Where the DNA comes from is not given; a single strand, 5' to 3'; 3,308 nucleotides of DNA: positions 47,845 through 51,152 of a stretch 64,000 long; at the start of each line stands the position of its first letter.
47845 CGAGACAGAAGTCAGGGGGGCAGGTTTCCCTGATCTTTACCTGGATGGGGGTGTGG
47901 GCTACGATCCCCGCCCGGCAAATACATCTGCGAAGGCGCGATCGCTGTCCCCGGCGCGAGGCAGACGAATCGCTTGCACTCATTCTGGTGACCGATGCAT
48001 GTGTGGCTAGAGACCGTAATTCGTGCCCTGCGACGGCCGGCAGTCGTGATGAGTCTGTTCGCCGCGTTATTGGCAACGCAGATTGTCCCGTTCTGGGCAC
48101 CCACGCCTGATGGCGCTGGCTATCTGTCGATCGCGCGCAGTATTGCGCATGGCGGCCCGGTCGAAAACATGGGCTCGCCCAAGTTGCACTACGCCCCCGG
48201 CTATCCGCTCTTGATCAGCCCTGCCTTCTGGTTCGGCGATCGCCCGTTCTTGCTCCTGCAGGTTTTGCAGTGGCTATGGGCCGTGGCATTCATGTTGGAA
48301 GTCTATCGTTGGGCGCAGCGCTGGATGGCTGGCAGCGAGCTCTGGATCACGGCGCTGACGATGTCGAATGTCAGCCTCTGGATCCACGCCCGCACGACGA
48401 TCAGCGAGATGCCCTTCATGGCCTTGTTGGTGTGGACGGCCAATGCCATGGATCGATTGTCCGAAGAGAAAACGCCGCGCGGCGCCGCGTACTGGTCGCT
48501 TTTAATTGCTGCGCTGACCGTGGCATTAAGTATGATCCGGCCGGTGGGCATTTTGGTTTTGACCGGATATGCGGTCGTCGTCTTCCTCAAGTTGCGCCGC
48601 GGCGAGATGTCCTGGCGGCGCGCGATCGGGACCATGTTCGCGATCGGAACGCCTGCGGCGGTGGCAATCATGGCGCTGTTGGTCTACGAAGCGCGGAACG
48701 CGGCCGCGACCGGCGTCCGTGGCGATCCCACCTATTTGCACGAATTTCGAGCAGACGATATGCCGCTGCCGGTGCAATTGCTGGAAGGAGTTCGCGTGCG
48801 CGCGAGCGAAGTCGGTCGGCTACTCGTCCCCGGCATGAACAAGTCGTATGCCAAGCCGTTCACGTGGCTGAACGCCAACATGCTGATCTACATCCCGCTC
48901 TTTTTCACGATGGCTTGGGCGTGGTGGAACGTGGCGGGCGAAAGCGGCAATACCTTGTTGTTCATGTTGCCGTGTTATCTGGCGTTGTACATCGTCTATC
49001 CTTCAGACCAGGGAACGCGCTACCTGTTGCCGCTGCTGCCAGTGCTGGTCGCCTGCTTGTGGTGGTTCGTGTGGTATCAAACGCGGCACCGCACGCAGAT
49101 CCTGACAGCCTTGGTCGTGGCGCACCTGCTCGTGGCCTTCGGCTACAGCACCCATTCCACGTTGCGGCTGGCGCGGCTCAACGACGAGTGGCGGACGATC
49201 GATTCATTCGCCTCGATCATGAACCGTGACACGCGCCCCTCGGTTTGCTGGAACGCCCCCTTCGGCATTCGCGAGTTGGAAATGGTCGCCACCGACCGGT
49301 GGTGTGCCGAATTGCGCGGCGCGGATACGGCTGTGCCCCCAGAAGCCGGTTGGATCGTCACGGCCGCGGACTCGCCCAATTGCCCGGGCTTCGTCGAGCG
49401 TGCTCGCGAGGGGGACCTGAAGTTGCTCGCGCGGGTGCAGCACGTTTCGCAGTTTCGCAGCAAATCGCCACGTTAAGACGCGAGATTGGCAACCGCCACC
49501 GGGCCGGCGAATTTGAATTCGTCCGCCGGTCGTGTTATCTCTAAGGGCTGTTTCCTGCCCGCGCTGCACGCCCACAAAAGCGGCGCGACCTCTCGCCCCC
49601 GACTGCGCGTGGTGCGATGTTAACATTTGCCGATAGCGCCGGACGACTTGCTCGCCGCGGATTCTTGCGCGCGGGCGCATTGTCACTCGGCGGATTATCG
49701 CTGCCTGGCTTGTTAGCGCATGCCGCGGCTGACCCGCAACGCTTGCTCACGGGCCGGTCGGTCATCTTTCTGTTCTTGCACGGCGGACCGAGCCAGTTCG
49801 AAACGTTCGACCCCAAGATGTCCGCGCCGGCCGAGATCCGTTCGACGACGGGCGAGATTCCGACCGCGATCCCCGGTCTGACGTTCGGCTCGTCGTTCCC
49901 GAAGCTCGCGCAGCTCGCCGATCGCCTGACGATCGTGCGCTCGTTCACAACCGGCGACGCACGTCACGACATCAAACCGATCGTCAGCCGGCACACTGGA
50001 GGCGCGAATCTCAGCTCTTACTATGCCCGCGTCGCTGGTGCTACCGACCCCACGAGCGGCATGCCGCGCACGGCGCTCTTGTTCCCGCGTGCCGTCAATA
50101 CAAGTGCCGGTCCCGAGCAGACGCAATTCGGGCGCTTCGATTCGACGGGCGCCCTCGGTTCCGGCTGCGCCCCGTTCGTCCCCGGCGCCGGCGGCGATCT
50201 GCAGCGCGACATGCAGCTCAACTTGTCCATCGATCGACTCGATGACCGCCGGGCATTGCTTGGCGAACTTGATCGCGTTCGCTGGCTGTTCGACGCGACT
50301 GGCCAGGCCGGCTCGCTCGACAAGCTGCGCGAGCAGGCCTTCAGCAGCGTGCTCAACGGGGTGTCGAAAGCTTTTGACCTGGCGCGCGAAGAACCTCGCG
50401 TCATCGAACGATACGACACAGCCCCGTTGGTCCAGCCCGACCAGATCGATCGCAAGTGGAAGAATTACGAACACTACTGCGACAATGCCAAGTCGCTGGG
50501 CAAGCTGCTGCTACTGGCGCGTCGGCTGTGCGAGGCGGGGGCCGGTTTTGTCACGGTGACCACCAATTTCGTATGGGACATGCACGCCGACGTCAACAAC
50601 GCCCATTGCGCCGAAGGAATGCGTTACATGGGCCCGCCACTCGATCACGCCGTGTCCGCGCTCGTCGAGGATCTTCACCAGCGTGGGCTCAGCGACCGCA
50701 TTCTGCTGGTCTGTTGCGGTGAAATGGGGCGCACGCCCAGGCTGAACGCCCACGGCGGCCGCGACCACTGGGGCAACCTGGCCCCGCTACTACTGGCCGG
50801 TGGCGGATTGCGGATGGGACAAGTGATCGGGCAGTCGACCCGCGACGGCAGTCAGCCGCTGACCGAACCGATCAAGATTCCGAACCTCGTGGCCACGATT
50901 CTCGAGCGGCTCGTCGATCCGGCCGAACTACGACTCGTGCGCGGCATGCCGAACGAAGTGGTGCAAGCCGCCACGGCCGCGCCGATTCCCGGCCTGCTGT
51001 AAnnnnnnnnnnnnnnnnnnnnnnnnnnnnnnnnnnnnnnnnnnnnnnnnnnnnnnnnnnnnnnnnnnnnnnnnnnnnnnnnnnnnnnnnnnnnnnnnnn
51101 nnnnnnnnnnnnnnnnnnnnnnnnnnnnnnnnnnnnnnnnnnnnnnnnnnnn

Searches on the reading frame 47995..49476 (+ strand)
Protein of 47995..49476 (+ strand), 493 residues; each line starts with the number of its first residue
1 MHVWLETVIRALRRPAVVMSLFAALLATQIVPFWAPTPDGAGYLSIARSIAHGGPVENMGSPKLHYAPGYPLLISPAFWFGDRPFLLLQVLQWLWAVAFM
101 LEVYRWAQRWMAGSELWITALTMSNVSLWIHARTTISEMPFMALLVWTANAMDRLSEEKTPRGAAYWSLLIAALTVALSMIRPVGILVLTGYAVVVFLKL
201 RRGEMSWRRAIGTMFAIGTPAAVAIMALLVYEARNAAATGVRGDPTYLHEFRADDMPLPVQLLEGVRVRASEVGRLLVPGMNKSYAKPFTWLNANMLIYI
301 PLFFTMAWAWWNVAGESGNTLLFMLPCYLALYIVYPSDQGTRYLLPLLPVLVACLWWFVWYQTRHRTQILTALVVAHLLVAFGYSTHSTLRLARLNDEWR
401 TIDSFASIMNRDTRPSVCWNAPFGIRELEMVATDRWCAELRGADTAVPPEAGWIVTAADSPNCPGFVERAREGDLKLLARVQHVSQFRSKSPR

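Call 3: search_protein_families(library=pfam, proteins=[window:47995-49476:+], max_evalue=0.001)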
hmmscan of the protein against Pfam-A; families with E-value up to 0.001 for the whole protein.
window:47995-49476:+ (493 aa): 0 families

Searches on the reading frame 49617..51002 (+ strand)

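Call 3: search_protein_families(library=pfam, proteins=[window:49617-51002:+], max_evalue=0.001)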
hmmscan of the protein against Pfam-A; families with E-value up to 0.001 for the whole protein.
window:49617-51002:+ (461 aa): 1 family
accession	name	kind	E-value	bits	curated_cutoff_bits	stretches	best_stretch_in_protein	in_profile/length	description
PF07394.17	DUF1501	-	3.9e-58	197.9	27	1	47-432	2-361/390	Protein of unknown function (DUF1501)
